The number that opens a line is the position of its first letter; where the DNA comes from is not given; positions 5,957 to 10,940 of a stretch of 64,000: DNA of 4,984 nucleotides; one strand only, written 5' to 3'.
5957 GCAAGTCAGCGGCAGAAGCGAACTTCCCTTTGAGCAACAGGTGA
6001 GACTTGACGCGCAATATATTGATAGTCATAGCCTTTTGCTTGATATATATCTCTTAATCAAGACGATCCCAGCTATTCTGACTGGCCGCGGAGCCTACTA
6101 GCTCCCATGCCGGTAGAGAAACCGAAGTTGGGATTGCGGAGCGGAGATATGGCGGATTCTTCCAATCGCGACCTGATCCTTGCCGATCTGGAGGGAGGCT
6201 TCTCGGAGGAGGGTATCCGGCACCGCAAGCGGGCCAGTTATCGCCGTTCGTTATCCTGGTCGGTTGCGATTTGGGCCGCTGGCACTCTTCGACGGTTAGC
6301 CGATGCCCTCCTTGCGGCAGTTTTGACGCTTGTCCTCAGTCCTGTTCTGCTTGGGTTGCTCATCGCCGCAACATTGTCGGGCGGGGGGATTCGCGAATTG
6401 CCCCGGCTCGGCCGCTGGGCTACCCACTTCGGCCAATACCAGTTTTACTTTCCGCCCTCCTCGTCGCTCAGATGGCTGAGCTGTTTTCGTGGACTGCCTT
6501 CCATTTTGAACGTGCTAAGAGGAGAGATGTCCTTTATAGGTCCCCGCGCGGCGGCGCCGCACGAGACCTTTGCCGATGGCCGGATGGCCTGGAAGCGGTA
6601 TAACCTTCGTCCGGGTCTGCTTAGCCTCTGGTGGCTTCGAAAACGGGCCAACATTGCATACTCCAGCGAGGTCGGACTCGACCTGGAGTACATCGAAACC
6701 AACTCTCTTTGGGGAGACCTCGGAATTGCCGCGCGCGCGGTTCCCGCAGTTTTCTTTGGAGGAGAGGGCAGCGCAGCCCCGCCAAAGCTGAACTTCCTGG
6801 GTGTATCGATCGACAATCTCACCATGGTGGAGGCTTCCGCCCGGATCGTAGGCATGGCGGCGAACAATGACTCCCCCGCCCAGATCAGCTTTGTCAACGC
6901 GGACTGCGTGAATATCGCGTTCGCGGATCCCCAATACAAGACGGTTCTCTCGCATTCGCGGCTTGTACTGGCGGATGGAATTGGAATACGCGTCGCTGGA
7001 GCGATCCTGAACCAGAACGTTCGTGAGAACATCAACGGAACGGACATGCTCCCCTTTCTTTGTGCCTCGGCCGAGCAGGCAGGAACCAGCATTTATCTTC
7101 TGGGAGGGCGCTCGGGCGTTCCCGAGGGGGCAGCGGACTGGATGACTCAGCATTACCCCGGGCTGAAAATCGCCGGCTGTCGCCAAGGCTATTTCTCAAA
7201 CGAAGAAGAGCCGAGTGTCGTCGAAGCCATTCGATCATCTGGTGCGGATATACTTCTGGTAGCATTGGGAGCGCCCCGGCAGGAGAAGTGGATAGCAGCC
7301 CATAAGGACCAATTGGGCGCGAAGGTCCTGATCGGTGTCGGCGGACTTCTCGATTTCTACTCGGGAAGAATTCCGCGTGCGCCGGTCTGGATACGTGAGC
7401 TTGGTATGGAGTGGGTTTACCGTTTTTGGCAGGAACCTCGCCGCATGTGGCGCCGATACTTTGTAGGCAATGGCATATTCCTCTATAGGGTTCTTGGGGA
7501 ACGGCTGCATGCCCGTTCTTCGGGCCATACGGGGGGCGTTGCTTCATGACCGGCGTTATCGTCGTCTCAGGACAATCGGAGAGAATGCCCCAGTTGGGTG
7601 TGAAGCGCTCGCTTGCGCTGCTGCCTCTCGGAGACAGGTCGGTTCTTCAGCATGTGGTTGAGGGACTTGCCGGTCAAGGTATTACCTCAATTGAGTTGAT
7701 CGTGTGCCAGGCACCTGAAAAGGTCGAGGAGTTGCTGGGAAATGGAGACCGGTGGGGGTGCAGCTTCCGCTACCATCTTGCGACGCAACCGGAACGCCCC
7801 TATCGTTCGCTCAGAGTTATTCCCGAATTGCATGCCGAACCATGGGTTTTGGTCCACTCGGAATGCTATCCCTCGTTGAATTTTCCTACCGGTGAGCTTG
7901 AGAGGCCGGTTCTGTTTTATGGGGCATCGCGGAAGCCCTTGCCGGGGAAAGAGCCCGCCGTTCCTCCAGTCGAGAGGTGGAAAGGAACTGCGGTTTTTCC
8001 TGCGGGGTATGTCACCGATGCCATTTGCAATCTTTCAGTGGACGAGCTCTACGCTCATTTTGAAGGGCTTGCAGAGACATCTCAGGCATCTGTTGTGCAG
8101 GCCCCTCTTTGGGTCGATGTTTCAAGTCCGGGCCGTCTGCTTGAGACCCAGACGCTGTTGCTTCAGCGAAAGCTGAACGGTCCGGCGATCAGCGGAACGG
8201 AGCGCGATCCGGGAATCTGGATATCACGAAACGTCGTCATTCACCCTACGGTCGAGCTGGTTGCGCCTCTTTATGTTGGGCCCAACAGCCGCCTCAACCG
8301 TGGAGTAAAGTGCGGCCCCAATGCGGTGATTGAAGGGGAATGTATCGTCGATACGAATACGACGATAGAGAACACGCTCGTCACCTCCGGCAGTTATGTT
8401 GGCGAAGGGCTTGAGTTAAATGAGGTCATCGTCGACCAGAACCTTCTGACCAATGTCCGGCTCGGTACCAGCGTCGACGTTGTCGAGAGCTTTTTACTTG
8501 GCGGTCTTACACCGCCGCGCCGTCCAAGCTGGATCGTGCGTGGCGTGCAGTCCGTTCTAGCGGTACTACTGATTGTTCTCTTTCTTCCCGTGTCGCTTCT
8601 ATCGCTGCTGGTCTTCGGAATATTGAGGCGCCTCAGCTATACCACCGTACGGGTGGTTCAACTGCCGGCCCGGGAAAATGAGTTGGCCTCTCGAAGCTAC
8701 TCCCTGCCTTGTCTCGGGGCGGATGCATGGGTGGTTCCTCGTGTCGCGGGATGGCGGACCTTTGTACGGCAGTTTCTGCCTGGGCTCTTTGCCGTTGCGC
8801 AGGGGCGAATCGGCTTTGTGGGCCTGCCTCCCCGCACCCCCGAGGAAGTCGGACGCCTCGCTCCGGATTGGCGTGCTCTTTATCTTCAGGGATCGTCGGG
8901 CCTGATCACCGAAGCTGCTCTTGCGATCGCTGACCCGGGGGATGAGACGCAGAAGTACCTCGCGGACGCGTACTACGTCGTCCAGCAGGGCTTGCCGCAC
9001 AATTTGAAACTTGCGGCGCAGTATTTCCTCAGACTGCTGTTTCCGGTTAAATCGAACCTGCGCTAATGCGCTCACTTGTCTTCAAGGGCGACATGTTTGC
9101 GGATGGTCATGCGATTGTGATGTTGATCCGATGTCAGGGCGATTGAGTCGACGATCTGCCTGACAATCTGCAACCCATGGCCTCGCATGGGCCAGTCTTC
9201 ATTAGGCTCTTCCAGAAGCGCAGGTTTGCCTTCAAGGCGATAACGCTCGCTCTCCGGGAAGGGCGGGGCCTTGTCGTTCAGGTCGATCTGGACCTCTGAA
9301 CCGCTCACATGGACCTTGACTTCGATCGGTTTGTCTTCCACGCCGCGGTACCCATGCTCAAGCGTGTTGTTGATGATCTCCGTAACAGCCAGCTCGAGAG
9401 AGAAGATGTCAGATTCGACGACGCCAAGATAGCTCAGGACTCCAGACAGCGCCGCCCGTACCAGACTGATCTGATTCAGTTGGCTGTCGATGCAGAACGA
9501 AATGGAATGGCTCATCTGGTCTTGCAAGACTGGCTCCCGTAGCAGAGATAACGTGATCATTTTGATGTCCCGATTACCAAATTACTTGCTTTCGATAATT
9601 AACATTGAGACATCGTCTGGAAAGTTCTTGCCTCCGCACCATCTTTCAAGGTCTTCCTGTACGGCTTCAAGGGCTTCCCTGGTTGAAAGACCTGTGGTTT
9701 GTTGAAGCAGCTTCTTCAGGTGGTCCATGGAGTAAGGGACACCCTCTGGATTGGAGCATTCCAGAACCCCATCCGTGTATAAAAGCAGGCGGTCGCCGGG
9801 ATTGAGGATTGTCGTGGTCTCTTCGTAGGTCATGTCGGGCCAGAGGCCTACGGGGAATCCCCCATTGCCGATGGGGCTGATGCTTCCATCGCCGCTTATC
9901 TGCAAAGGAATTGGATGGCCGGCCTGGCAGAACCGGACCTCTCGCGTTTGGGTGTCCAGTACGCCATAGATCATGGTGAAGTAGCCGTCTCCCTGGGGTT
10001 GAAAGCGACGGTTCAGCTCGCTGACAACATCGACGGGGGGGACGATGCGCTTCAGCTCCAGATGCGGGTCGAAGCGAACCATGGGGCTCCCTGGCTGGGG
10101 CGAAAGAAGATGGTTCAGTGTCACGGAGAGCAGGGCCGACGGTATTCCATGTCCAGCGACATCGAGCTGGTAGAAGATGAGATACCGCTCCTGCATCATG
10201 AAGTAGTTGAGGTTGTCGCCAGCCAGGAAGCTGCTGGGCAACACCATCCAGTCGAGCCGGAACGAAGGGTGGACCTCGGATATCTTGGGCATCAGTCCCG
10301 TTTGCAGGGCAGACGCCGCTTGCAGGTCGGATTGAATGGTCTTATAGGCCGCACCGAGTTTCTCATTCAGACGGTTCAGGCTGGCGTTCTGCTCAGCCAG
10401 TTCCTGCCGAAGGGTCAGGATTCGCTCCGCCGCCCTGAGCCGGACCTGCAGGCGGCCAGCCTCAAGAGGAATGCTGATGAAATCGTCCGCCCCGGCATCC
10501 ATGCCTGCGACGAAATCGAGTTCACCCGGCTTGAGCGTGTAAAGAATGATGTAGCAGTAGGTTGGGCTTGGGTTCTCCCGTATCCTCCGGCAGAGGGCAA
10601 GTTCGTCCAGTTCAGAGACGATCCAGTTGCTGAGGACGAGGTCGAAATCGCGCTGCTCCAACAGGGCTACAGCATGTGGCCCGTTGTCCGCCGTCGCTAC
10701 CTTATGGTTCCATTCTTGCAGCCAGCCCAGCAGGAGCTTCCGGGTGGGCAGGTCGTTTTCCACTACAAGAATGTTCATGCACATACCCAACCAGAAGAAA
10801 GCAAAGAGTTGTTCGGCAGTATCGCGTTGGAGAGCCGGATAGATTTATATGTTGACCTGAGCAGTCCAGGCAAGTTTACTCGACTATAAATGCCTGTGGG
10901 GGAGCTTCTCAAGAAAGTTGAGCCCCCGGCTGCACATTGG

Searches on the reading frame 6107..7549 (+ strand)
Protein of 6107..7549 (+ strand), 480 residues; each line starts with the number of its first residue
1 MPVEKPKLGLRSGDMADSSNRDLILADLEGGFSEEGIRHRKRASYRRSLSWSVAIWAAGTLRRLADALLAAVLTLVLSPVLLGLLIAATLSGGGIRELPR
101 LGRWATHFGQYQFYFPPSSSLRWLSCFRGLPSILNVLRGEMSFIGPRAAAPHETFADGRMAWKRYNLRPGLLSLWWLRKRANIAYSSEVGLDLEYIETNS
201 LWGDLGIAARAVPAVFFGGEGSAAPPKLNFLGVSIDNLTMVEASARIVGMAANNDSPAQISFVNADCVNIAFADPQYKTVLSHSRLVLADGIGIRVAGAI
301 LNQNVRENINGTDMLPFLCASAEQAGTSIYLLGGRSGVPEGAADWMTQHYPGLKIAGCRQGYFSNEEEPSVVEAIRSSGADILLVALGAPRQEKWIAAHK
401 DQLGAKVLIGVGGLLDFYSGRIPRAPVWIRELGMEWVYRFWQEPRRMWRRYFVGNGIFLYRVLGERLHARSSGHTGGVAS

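Call 6: search_protein_families(library=ncbifam, proteins=[window:6107-7549:+], max_evalue=0.00001)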
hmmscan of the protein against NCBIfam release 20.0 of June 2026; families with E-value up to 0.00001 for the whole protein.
window:6107-7549:+ (480 aa): 14 families
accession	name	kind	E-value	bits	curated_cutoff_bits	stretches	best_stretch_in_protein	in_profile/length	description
TIGR00696.1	wecG_tagA_cpsF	superfamily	9.6e-45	152.5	69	1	280-453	2-175/178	WecB/TagA/CpsF family glycosyltransferase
NF041710.1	UDPacetylman_taseTarA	equivalog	4.2e-41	141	350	1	226-464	7-242/247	N-acetylglucosaminyldiphosphoundecaprenol N-acetyl-beta-D-mannosaminyltransferase TarA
NF041872.1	EPS_EpsA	equivalog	2.8e-38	131.8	500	1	223-462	13-254/265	exopolysaccharide biosynthesis glycosyltransferase EpsA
NF002980.1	PRK03692.1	equivalog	2.3e-33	115.6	323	1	258-450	33-225/240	lipopolysaccharide N-acetylmannosaminouronosyltransferase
TIGR03025.1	EPS_sugtrans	subfamily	3.3e-21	76.1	295.55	1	130-218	349-441/445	exopolysaccharide biosynthesis polyprenyl glycosylphosphotransferase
TIGR03022.1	WbaP_sugtrans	subfamily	2e-20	73.5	403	1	130-216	364-450/456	undecaprenyl-phosphate galactose phosphotransferase WbaP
NF041877.1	EPS_EpsZ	equivalog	3.9e-17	62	800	1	129-219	366-456/459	exopolysaccharide biosynthesis polyisoprenyl-phosphate hexose-1-phosphate transferase EpsZ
NF052601.1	undeca_RfbP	equivalog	4.4e-17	62.2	330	1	126-217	146-237/244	undecaprenyl-phosphate galactose phosphotransferase family protein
TIGR03023.1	WcaJ_sugtrans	equivalog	1e-11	44.8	410.75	1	130-218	353-449/453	undecaprenyl-phosphate glucose phosphotransferase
NF011751.0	PRK15204.1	equivalog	1.7e-09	36.8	907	1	128-213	382-467/476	undecaprenyl-phosphate galactose phosphotransferase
NF045514.1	glycotran_HepC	equivalog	5.4e-09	35.7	140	1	59-149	114-212/220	heterocyst development glycosyltransferase HepC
NF050817.1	PolSacchBiosHfsE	equivalog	1.4e-07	30.6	750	1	129-215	362-459/467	polysaccharide biosynthesis protein HfsE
NF007518.0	PRK10124.1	equivalog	1e-06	27.8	684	0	128-208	362-450/464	undecaprenyl-phosphate glucose phosphotransferase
TIGR03013.1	EpsB_2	subfamily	5.3e-06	25.8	393.35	0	130-218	345-439/443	TIGR03013 family XrtA/PEP-CTERM system glycosyltransferase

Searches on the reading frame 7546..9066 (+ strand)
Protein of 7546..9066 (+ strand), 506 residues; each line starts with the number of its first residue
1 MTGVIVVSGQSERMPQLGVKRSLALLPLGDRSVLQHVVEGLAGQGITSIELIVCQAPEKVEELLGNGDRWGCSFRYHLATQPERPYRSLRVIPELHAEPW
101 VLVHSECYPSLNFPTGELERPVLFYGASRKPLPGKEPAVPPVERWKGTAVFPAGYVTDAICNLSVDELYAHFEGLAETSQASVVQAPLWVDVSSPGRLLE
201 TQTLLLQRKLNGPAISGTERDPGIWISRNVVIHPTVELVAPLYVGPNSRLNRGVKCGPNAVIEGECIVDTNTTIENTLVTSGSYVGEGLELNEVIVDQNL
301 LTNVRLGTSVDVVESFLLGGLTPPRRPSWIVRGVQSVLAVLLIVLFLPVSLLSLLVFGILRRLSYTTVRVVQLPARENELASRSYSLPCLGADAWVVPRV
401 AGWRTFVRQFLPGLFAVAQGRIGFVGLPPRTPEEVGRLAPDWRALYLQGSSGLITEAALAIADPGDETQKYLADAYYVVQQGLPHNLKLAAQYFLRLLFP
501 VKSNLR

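Call 6: search_protein_families(library=ncbifam, proteins=[window:7546-9066:+], max_evalue=0.00001)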
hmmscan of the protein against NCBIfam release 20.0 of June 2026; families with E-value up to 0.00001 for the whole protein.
window:7546-9066:+ (506 aa): 5 families
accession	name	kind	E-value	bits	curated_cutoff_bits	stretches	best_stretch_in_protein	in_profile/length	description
TIGR03992.1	Arch_glmU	subfamily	3.7e-15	55.7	292.1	1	1-83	1-83/393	bifunctional sugar-1-phosphate nucleotidylyltransferase/acetyltransferase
NF052502.1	man1P_GTase_Rv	exception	2.4e-11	43.1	440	0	182-299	207-321/352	mannose-1-phosphate guanylyltransferase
TIGR01208.1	rmlA_long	equivalog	4.7e-11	42.2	320.25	1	3-79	2-79/353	glucose-1-phosphate thymidylyltransferase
TIGR02092.1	glgD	equivalog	2.6e-06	26.7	236.6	0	259-301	305-347/370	glucose-1-phosphate adenylyltransferase subunit GlgD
NF045761.1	NAMPUrTaseMurU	equivalog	4.4e-06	26.7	250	1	1-105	1-106/226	N-acetylmuramate alpha-1-phosphate uridylyltransferase MurU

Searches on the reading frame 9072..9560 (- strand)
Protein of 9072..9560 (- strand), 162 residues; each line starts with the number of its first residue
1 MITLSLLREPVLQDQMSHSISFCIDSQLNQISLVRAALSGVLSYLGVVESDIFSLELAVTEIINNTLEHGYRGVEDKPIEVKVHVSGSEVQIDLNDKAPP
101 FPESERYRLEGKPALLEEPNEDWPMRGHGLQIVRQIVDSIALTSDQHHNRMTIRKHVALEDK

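Call 6: search_protein_families(library=ncbifam, proteins=[window:9072-9560:-], max_evalue=0.00001)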
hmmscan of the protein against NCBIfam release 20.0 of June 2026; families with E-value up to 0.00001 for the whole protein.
window:9072-9560:- (162 aa): 4 families
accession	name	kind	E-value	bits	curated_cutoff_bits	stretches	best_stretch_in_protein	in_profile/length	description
NF003144.0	PRK04069.1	equivalog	2.1e-14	53.2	145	1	16-147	4-134/161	anti-sigma B factor RsbW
TIGR01924.1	rsbW_low_gc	equivalog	1.7e-12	47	155.05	1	17-146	5-133/159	anti-sigma B factor RsbW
TIGR01925.2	spIIAB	equivalog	1e-09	38.4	135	1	21-148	4-126/137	anti-sigma F factor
NF041045.1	RsbA_anti_sig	subfamily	1.8e-06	27.4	210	1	28-157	188-302/303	anti-sigma factor RsbA family regulatory protein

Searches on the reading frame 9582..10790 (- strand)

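Call 6: search_protein_families(library=ncbifam, proteins=[window:9582-10790:-], max_evalue=0.00001)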
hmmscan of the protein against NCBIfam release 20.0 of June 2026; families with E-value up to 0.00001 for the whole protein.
window:9582-10790:- (402 aa): 49 families (the best 25 are shown)
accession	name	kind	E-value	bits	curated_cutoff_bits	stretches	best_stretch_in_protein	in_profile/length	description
NF045505.1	RR_RssB_Pseudo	equivalog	2.3e-39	135.6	700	1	6-400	7-390/394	two-component system response regulator RssB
NF007135.0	PRK09581.1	equivalog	4.1e-21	75.3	474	1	3-144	1-142/457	PleD family two-component system response regulator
TIGR02154.1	PhoB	equivalog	7e-19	68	296.2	1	4-126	2-124/226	phosphate regulon transcriptional regulator PhoB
NF041733.1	resp_reg_CseB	equivalog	1.1e-17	64.2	350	1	6-137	2-130/228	two-component system response regulator CseB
NF007005.1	PRK09468.1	equivalog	5.5e-17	62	331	1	6-123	5-120/237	osmolarity response regulator transcription factor OmpR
NF041734.1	resp_reg_RppA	equivalog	3.8e-15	55.9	250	1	5-139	1-132/229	two-component system response regulator RppA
NF007982.1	PRK10710.1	equivalog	9.9e-15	54.7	380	1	5-159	8-159/235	envelope stress response regulator BaeR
NF040689.1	MtrAB_MtrA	equivalog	2.3e-14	53.3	300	1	7-125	1-116/219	MtrAB system response regulator MtrA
NF008034.0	PRK10766.1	equivalog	2.5e-14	53.4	275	1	3-137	1-128/231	two-component system response regulator TorR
NF040534.1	resp_reg_YycF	equivalog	1.1e-13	50.9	340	1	6-129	2-122/231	response regulator YycF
NF007969.0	PRK10693.1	equivalog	1.2e-13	50.8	329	1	6-291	9-281/337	two-component system response regulator RssB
NF053854.1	RespRegPhoBBctds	equivalog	1.1e-12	47.9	270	1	7-129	1-122/225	two-component system response regulator PhoB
NF038263.1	prot_phos_SiaA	equivalog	1.6e-12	46.8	700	1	127-397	386-653/658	biofilm regulation protein phosphatase SiaA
NF045944.1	ResRegRpaBCyano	equivalog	2.3e-12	46.8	330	1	8-134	1-124/229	response regulator transcription factor RpaB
NF033117.2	vanR_ACDEGLN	exception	2.8e-12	46.7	350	1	7-133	1-124/226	VanR-ABDEGLN family response regulator transcription factor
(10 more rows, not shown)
